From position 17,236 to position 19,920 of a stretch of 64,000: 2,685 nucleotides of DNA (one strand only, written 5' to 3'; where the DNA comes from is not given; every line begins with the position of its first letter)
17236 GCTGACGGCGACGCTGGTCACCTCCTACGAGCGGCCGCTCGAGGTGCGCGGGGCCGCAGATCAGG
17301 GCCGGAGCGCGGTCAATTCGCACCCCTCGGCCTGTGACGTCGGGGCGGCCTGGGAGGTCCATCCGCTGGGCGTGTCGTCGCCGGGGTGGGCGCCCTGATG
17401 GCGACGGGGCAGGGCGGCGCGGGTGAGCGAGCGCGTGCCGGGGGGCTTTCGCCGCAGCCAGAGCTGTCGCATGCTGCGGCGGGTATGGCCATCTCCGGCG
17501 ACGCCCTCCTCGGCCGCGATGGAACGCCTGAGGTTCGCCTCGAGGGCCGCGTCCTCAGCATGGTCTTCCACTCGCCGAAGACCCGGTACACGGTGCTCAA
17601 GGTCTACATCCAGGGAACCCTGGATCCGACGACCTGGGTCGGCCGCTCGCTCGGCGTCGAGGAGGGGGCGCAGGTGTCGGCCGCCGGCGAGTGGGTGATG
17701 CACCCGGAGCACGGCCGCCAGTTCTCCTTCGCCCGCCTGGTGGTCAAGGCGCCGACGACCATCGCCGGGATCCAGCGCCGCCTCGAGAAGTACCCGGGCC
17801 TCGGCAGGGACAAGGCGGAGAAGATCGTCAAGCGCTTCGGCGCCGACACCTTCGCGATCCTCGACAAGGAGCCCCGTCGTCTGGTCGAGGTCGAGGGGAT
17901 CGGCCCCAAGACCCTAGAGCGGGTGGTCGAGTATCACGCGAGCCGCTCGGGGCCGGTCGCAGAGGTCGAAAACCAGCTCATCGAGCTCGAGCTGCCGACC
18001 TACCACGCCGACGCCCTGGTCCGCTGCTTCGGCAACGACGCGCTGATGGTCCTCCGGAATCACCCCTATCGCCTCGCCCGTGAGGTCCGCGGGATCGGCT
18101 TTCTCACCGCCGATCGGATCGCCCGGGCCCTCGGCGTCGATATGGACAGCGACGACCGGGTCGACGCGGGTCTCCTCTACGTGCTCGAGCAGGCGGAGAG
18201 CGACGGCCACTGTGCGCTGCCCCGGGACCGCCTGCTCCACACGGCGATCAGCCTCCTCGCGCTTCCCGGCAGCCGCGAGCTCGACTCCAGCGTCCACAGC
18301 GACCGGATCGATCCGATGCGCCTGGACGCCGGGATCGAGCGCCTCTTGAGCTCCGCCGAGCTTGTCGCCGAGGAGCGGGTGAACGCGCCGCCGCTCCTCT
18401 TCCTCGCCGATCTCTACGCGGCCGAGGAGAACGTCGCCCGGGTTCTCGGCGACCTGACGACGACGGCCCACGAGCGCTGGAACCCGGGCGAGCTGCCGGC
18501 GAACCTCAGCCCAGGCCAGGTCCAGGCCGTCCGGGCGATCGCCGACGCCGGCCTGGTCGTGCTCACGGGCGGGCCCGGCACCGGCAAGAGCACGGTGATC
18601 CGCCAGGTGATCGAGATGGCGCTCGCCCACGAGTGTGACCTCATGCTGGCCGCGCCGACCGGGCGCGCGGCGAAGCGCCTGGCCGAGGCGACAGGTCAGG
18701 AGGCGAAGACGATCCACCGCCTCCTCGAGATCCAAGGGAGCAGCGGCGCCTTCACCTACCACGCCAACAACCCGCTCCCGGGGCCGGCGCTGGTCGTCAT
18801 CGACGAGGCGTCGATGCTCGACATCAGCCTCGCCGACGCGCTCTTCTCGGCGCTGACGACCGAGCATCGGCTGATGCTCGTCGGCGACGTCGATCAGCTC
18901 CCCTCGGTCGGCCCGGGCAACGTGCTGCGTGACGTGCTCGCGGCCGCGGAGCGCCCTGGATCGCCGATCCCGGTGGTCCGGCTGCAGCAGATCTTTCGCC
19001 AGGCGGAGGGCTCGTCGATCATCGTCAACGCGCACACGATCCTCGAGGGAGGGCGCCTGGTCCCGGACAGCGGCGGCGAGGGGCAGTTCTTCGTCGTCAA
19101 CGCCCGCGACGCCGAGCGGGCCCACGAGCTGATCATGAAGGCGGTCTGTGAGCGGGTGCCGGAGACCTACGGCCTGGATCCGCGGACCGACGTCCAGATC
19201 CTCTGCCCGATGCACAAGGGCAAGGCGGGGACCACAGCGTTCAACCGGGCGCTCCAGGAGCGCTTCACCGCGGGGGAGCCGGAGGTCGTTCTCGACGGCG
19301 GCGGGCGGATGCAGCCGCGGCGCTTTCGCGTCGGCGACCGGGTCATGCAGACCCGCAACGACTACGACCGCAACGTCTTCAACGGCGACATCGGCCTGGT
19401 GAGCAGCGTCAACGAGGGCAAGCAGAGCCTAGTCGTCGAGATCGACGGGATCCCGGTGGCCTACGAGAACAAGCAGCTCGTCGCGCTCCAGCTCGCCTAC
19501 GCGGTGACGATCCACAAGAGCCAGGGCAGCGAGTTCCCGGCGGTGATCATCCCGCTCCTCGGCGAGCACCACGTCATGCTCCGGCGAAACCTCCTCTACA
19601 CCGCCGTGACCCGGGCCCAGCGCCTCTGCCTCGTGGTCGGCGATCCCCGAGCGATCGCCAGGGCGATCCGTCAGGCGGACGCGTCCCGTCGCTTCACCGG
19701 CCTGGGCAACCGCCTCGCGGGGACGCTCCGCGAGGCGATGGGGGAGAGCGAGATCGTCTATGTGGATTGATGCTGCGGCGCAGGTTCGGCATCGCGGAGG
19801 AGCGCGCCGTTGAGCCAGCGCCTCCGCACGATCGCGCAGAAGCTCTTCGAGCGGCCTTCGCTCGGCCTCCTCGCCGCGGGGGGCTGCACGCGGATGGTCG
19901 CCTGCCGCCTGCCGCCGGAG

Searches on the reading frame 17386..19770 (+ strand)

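Call 10: search_protein_families(library=pfam, proteins=[window:17386-19770:+], max_evalue=0.001)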
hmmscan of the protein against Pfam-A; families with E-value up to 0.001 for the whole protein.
window:17386-19770:+ (794 aa): 14 families
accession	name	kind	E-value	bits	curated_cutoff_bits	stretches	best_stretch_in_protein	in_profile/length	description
PF13245.12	AAA_19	-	2.5e-40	138.2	25.1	1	378-510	1-134/134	AAA domain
PF13604.12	AAA_30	-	1.7e-39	136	27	1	374-555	2-171/191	AAA domain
PF14490.11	HHH_RecD2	-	2.1e-30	104.9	27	1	193-276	7-91/92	ATP-dependent RecD2 DNA helicase HHH domain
PF13538.12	UvrD_C_2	-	3.4e-20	72.1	27.4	1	703-751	1-52/52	UvrD-like helicase C-terminal domain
PF18335.7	SH3_13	-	1.3e-16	60.5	41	1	620-685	2-64/65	ATP-dependent RecD-like DNA helicase SH3 domain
PF23139.1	OB_YrrC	-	7.2e-16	58.3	27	1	51-123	3-76/76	ATP-dependent DNA helicase YrrC, OB-fold domain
PF01443.25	Viral_helicase1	-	3.5e-11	43.8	21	2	699-750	172-226/228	Viral superfamily 1 RNA helicase core domain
PF13086.12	AAA_11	-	1.5e-07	31.9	27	0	467-508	214-253/257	AAA domain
PF05127.21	NAT10_TcmA_helicase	-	2.1e-06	28.2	22.7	1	392-488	1-111/176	RNA cytidine acetyltransferase NAT10/TcmA, helicase domain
PF14520.12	HHH_5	-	2.8e-06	28.2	27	1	132-182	3-53/57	Helix-hairpin-helix domain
PF13401.12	AAA_22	-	1e-05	26.3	27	1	387-486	4-100/130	AAA domain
PF00580.27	UvrD-helicase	-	0.00044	20.5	23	0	375-436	2-65/271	UvrD/REP helicase N-terminal domain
PF13191.12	AAA_16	-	0.00048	21.1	32.6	1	387-501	21-139/167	AAA ATPase domain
PF20720.3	nSTAND3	-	0.00049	20.3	27.2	1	380-419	9-48/155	Novel STAND NTPase 3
